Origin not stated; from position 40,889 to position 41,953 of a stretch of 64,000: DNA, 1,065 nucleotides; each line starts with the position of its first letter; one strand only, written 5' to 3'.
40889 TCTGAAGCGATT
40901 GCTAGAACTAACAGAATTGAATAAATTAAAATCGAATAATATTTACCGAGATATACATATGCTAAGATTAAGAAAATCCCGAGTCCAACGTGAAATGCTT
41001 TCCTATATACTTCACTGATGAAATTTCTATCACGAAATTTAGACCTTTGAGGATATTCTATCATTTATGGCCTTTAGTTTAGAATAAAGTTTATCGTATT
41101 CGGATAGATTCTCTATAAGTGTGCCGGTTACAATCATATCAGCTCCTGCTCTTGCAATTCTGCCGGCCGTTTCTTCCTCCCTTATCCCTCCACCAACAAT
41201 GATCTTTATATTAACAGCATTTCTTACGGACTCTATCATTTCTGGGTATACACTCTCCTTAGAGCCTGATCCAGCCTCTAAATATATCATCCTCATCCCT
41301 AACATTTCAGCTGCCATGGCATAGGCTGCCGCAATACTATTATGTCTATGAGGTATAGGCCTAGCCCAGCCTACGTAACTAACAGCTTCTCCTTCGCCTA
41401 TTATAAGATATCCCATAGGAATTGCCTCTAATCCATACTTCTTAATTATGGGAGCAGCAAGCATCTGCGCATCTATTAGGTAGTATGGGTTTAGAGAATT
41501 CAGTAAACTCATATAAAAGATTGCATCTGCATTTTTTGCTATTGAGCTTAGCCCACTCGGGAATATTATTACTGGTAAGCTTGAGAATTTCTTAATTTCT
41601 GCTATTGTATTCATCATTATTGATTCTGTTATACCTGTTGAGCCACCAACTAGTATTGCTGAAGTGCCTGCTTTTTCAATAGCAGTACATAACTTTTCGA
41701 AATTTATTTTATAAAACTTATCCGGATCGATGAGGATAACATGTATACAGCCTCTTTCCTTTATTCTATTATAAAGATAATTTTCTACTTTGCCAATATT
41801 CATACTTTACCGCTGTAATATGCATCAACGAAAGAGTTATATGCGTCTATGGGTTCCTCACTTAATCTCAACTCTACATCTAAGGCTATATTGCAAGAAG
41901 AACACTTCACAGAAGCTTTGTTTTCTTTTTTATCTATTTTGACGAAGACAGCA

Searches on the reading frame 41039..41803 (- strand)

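Call 37: search_protein_families(library=pfam, proteins=[window:41039-41803:-], max_evalue=0.0001)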
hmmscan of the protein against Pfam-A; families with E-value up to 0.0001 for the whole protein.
window:41039-41803:- (254 aa): 2 families
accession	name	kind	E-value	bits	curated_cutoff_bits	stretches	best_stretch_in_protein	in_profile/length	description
PF01884.23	PcrB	-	1.4e-57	195.2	23.9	1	14-239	4-218/226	PcrB family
PF00977.27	His_biosynth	-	1.5e-08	34.8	23.6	1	178-230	53-105/228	Histidine biosynthesis protein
